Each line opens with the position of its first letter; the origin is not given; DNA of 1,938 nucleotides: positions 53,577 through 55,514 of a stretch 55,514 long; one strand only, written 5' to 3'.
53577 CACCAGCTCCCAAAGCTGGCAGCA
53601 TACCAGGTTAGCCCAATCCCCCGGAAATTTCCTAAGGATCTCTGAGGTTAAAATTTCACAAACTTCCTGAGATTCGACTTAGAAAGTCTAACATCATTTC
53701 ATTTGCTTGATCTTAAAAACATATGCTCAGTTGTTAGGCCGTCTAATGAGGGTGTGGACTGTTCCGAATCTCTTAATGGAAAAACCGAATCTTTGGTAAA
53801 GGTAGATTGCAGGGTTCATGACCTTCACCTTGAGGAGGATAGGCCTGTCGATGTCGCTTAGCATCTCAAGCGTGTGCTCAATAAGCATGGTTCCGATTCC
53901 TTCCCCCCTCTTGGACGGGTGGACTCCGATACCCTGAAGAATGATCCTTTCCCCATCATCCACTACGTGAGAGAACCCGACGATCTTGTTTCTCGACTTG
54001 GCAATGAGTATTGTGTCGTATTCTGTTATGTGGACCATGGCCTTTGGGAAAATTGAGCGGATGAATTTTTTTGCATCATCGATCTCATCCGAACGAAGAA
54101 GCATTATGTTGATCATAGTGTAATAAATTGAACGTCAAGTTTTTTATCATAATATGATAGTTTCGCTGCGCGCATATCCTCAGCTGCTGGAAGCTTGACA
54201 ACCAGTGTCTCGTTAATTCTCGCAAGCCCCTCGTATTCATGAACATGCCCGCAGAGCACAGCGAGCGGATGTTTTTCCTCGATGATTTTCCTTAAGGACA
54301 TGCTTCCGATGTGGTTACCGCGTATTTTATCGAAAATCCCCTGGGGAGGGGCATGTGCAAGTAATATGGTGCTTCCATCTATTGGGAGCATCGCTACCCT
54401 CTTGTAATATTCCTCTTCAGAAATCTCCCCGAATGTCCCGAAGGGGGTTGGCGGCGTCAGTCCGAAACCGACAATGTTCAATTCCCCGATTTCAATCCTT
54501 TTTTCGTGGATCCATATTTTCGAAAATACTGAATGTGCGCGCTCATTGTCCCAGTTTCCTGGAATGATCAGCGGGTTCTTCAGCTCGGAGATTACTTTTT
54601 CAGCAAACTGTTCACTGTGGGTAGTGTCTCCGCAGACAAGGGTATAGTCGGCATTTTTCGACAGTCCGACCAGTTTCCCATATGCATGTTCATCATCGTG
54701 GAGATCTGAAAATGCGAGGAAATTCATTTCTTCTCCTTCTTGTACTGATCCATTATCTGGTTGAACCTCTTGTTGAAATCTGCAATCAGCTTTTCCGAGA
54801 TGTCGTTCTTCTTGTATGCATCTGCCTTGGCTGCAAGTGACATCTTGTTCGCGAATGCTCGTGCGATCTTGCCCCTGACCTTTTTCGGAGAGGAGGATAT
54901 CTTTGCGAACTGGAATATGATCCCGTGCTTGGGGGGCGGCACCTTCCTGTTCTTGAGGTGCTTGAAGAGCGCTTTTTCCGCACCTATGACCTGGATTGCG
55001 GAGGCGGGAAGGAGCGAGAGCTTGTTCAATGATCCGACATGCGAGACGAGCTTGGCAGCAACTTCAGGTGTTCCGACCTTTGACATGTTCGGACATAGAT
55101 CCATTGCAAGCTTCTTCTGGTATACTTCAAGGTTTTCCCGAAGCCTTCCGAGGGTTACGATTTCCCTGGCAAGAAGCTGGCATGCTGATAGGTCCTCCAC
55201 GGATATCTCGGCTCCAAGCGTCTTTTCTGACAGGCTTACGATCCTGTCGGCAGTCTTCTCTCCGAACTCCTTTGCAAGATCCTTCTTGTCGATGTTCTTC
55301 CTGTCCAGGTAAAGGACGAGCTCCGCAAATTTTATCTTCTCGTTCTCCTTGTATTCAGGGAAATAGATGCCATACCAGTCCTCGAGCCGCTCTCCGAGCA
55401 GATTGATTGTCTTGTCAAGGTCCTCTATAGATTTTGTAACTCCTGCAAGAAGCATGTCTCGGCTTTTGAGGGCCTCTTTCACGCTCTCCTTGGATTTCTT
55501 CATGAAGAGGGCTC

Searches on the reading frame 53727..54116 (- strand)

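Call 65: search_protein_families(library=pfam, proteins=[window:53727-54116:-], max_evalue=0.01)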
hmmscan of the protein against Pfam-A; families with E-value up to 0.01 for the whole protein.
window:53727-54116:- (129 aa): 6 families
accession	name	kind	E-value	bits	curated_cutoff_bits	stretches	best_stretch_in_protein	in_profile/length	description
PF13508.13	Acetyltransf_7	-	2.5e-13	50.6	27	1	34-113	3-83/84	Acetyltransferase (GNAT) domain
PF00583.31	Acetyltransf_1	-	2.1e-10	41.3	20.7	1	32-112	31-116/116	Acetyltransferase (GNAT) family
PF13673.13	Acetyltransf_10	-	1.4e-08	35.2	23.6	1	11-113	9-108/128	Acetyltransferase (GNAT) domain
PF13527.13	Acetyltransf_9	-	4.7e-05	23.8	25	1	60-114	75-126/127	Acetyltransferase (GNAT) domain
PF14542.12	Acetyltransf_CG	-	0.0023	18.5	30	1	45-87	11-54/80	GCN5-related N-acetyl-transferase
PF08445.16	FR47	-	0.0038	17.6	22.1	1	60-113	24-78/86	FR47-like protein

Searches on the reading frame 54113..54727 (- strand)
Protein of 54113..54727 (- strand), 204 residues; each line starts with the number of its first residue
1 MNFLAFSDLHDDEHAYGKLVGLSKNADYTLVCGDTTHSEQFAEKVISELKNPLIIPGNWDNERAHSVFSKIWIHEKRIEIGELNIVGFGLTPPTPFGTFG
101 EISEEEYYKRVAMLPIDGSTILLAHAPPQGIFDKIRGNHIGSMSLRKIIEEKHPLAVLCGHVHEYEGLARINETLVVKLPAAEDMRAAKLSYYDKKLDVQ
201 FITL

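Call 65: search_protein_families(library=pfam, proteins=[window:54113-54727:-], max_evalue=0.01)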
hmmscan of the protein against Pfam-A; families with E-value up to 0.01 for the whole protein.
window:54113-54727:- (204 aa): 3 families
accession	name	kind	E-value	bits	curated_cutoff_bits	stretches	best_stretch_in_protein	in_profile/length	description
PF12850.12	Metallophos_2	-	5.6e-12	46.4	27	1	1-178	1-131/154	Calcineurin-like phosphoesterase superfamily domain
PF00149.33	Metallophos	-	2.8e-10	41.4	21.5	1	1-165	1-191/191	Calcineurin-like phosphoesterase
PF14582.11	Metallophos_3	-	9.5e-08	32.1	28.2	1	109-199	165-256/259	Metallophosphoesterase, calcineurin superfamily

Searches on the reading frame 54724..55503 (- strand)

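Call 65: search_protein_families(library=pfam, proteins=[window:54724-55503:-], max_evalue=0.01)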
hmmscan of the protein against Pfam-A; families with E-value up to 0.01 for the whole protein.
window:54724-55503:- (259 aa): 1 family
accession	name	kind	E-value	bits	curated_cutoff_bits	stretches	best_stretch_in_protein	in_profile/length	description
PF01798.23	Nop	-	4.2e-51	174.1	25.4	1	26-248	2-227/228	snoRNA binding domain, fibrillarin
